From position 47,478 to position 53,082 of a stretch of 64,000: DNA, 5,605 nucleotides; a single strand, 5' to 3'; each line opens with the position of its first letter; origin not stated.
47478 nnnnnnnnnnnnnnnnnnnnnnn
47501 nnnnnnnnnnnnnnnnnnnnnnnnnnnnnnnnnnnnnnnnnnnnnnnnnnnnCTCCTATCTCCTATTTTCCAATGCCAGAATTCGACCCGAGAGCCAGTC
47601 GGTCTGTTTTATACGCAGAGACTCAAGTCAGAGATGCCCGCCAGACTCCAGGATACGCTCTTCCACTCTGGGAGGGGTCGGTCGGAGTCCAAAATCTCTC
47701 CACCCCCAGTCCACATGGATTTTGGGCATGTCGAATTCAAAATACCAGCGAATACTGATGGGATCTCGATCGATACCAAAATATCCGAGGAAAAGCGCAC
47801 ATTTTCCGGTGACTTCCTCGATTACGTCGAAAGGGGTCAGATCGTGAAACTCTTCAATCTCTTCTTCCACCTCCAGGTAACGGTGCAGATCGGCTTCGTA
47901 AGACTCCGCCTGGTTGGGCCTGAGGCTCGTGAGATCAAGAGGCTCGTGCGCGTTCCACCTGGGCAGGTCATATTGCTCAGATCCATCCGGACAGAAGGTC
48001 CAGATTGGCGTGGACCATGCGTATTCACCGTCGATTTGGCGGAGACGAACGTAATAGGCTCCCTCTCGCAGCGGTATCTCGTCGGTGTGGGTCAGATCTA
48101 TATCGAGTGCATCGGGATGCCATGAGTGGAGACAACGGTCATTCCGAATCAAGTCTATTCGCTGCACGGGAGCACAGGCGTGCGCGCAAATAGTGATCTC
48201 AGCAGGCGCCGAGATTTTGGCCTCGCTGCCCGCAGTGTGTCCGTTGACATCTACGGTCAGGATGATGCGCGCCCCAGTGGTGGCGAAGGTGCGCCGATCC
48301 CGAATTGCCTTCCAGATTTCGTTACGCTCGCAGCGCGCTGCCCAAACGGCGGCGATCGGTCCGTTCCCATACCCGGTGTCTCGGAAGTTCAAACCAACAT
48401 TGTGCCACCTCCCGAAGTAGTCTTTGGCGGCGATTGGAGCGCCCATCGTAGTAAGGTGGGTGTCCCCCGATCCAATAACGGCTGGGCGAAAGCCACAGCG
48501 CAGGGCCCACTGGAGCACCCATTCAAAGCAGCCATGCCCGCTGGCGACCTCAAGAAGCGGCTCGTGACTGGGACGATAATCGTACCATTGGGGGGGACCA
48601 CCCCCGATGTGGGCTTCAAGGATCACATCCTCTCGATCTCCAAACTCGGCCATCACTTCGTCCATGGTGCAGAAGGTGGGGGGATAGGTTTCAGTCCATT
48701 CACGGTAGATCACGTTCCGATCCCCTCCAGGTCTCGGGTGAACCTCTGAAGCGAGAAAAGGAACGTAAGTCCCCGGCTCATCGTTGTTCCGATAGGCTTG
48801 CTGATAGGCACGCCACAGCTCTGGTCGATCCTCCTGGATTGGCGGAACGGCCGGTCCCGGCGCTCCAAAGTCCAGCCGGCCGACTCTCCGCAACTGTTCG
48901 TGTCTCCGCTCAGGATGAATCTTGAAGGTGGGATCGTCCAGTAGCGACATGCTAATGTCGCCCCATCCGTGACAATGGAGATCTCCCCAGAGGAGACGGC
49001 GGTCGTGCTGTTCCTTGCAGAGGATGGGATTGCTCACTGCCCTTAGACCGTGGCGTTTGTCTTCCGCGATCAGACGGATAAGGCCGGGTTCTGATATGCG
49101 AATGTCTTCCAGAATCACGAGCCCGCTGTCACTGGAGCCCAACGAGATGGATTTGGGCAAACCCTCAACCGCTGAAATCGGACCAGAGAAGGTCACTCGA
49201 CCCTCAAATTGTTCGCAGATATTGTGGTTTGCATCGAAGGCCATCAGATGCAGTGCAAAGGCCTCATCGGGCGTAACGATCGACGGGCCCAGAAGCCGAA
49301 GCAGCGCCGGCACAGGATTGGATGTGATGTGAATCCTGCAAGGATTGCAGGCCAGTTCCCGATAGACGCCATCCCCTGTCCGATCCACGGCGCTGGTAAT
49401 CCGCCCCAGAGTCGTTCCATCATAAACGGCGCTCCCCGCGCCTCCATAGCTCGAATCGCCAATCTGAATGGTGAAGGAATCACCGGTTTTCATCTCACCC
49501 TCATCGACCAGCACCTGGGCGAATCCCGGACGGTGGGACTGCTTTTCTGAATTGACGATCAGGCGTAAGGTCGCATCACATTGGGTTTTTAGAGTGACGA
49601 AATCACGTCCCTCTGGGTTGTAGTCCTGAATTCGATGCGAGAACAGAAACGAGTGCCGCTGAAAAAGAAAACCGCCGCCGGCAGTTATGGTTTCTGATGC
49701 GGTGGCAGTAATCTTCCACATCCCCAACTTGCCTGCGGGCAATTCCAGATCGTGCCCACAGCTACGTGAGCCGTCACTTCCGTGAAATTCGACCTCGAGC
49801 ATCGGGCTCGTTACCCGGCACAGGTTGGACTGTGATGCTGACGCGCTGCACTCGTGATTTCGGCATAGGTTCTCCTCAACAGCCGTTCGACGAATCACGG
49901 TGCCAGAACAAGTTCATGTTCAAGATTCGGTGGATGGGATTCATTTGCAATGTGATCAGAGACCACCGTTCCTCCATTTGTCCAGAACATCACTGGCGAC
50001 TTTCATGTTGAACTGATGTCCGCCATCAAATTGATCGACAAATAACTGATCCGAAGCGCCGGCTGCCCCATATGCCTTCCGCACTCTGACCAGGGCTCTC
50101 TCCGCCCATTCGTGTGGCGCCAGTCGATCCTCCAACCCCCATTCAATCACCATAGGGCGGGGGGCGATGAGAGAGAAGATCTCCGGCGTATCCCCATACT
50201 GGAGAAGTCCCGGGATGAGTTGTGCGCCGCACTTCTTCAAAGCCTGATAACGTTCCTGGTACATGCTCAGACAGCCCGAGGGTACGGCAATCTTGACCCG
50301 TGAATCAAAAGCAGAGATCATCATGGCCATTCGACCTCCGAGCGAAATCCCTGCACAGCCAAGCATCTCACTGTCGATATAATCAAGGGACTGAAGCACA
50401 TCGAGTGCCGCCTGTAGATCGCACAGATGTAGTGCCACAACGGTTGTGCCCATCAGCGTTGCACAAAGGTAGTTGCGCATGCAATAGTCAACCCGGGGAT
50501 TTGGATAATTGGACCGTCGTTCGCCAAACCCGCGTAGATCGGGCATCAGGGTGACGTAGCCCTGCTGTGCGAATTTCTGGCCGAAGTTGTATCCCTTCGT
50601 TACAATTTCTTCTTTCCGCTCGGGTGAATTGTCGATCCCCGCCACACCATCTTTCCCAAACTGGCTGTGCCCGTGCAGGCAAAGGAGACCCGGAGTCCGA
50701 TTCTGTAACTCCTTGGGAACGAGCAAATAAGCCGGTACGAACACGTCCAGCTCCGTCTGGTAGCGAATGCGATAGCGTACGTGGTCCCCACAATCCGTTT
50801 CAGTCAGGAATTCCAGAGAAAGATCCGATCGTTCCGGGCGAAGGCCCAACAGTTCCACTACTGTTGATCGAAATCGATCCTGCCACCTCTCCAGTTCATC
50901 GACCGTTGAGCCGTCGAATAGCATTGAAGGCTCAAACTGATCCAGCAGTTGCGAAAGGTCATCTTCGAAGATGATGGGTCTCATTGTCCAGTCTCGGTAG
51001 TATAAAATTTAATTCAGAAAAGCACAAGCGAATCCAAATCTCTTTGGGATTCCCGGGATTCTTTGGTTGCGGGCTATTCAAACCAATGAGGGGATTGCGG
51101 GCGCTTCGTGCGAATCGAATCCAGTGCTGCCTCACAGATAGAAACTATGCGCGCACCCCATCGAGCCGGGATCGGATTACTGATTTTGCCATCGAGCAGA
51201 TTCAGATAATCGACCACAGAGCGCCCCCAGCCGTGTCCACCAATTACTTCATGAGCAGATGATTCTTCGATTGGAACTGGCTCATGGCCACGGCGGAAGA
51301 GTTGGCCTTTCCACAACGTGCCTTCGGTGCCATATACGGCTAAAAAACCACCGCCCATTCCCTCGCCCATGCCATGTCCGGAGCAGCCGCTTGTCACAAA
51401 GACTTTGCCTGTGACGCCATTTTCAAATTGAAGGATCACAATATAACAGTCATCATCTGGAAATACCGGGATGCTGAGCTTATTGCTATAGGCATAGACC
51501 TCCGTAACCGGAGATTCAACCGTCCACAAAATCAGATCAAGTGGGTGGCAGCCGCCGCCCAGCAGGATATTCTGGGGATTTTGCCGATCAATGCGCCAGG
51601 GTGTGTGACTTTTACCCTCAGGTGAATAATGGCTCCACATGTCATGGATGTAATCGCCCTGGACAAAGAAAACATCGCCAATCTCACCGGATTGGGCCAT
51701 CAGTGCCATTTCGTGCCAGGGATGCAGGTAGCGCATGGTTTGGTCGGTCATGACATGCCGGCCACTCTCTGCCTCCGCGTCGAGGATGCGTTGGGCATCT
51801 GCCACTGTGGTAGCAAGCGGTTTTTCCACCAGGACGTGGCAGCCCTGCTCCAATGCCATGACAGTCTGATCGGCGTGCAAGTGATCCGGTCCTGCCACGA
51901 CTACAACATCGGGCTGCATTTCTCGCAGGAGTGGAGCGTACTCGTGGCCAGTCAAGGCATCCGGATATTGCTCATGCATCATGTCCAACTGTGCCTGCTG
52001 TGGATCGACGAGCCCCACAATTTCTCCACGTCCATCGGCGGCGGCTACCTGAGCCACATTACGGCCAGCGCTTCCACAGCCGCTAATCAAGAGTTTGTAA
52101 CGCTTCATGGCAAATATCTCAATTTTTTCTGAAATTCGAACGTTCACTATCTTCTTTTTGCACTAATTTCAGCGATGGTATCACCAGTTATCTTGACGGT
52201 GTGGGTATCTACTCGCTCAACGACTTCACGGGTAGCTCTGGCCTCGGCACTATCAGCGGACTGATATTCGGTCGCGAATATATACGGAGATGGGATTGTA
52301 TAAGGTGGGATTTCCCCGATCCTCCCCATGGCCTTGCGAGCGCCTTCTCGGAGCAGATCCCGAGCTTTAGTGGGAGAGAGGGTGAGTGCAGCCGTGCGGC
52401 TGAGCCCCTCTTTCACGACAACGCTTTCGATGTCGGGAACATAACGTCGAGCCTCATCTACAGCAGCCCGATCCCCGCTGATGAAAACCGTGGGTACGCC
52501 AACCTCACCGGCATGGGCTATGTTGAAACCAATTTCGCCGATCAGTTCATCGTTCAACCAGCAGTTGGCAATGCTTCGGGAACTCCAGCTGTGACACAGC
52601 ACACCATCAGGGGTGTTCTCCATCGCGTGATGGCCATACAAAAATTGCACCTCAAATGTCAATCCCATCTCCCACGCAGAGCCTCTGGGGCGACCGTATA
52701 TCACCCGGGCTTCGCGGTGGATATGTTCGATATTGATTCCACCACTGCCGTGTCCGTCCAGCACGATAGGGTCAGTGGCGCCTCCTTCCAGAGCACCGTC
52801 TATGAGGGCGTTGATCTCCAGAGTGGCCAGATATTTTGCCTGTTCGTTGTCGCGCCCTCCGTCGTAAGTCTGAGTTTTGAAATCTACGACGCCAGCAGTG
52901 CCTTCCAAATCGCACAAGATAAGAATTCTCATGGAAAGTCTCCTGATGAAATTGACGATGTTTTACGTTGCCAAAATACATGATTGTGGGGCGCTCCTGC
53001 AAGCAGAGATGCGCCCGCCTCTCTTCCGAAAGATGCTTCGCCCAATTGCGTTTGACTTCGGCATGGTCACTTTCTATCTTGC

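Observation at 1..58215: Sulfatases and PhyH-type Fe(II)/2OG dioxygenases are co-amplified and interleaved, suggesting an undescribed two-enzyme glycan desulfation/oxidation system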

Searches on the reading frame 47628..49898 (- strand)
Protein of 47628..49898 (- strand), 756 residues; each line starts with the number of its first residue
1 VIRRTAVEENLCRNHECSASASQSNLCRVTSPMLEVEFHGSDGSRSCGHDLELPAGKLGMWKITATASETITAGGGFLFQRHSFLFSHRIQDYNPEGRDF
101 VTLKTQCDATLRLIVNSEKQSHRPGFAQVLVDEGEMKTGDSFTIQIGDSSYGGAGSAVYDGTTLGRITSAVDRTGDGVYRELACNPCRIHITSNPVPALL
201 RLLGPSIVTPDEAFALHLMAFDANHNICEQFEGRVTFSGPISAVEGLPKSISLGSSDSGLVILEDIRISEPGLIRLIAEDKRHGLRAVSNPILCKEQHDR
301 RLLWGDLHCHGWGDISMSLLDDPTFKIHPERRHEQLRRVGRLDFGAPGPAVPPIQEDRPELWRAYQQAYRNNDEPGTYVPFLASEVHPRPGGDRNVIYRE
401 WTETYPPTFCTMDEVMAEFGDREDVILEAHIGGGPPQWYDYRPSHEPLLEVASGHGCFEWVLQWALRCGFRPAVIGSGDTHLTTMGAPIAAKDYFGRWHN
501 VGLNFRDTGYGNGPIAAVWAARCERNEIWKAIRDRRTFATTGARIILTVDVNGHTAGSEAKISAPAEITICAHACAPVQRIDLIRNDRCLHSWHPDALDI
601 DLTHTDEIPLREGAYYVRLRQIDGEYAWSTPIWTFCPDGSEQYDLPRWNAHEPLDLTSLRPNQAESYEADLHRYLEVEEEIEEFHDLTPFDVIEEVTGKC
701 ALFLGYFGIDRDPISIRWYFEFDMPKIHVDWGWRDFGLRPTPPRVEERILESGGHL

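Call 6: search_protein_families(library=pfam, proteins=[window:47628-49898:-])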
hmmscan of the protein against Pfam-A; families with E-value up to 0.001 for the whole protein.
window:47628-49898:- (756 aa): 1 family
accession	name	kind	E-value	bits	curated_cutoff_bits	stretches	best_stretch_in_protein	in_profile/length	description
PF12228.14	DUF3604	-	1.7e-07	30.5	20.4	1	474-548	326-413/591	Protein of unknown function (DUF3604)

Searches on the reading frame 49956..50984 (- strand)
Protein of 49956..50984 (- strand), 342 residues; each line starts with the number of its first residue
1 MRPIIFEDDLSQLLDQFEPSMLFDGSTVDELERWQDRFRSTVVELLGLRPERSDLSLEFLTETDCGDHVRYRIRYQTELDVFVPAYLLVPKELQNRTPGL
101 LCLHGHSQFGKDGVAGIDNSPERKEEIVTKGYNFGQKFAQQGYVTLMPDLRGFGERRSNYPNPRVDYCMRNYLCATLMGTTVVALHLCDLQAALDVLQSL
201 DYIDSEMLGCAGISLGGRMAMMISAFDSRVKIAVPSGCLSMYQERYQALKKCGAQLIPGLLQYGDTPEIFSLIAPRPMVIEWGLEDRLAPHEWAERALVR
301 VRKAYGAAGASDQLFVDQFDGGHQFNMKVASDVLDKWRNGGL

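Call 6: search_protein_families(library=pfam, proteins=[window:49956-50984:-])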
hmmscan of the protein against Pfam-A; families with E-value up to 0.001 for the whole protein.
window:49956-50984:- (342 aa): 7 families
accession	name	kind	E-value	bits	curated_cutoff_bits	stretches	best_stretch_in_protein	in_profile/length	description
PF12715.13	Abhydrolase_7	-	1.7e-15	57.6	21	1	11-314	27-335/388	Abhydrolase family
PF01738.24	DLH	-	9.6e-07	29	21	1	134-235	33-126/217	Dienelactone hydrolase family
PF05448.18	AXE1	-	2.9e-06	26.7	21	1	137-236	104-206/321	Acetyl xylan esterase (AXE1)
PF22244.2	GCE_fung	-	5.1e-06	26.9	27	1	194-236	91-135/231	Glucuronyl esterase, fungi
PF00326.27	Peptidase_S9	-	5.4e-06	26.5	22.6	1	189-228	47-87/213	Prolyl oligopeptidase family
PF12697.13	Abhydrolase_6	-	0.00048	21.3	26.3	0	136-337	21-162/217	Alpha/beta hydrolase family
PF00561.26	Abhydrolase_1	-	0.00079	19.6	25.8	0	133-231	18-95/245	alpha/beta hydrolase fold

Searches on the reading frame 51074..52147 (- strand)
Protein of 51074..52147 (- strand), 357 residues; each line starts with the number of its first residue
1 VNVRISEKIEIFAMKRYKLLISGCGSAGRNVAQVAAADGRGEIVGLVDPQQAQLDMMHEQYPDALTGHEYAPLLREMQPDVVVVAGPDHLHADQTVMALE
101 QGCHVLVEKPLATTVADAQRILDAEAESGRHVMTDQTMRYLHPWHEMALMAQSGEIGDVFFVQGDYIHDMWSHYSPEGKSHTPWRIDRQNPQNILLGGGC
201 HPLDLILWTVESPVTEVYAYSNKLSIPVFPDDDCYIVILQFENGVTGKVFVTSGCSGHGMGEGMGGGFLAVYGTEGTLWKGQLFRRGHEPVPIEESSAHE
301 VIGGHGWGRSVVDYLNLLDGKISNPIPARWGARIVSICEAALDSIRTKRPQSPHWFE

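Call 6: search_protein_families(library=pfam, proteins=[window:51074-52147:-])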
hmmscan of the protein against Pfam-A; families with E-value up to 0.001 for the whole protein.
window:51074-52147:- (357 aa): 4 families
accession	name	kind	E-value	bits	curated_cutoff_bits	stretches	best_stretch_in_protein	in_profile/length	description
PF01408.29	GFO_IDH_MocA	-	5.2e-22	79.2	24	1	19-134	3-118/120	Oxidoreductase family, NAD-binding Rossmann fold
PF22725.1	GFO_IDH_MocA_C3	-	1.3e-19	70.8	27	1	147-278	4-123/124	GFO/IDH/MocA C-terminal domain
PF02894.22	GFO_IDH_MocA_C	-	8.7e-12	45.7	22.9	1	153-349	6-214/218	Oxidoreductase family, C-terminal alpha/beta domain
PF03447.22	NAD_binding_3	-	1.2e-06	29.6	24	1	23-133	1-114/116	Homoserine dehydrogenase, NAD binding domain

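Call 81: search_protein_families(library=ncbifam, max_evalue=0.00001, proteins=[window:51074-52147:-])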
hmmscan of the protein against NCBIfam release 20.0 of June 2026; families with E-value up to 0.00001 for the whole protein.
window:51074-52147:- (357 aa): 8 families
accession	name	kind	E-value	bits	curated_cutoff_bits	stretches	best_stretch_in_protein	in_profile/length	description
NF040723.1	UDP-GlcNAcDh_Arch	equivalog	2.9e-20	73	450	1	21-249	5-213/302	UDP-N-acetylglucosamine 3-dehydrogenase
TIGR04380.1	myo_inos_iolG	equivalog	5.1e-20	71.6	355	1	19-250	4-228/330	inositol 2-dehydrogenase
NF052479.1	LevoglcsnDh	equivalog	6.8e-15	54.6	650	1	67-220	62-211/386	levoglucosan dehydrogenase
NF058561.1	BT_2158_fam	equivalog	1.2e-13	50.5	750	1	18-171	35-189/487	glycoside 3-dehydrogenase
NF052679.1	InsChiInosDhIolG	equivalog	7.6e-12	44.9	540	1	21-164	7-153/343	bifunctional inositol 2-dehydrogenase/D-chiro-inositol 1-dehydrogenase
NF041392.1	XylDh_Gfo6_Halo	equivalog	1.1e-08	34.3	350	1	57-189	61-189/350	D-xylose 1-dehydrogenase Gfo6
NF008607.0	PRK11579.1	subfamily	1.2e-08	34.3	330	1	57-213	43-192/346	oxidoreductase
NF007574.0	PRK10206.1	equivalog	1.5e-08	34.1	352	1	71-232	58-208/345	oxidoreductase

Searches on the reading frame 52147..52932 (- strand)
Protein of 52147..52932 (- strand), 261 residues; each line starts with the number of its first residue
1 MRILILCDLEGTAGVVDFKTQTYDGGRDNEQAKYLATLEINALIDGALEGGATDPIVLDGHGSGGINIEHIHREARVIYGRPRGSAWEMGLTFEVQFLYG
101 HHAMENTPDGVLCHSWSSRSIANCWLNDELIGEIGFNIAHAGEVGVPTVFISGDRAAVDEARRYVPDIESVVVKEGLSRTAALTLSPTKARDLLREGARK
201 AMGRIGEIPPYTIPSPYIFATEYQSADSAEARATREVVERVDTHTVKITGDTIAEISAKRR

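Call 6: search_protein_families(library=pfam, proteins=[window:52147-52932:-])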
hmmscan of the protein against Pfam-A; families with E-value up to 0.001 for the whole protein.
window:52147-52932:- (261 aa): 1 family
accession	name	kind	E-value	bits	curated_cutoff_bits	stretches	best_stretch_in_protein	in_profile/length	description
PF04951.18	Peptidase_M55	-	1.9e-66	224.6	25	1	1-256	1-258/264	D-aminopeptidase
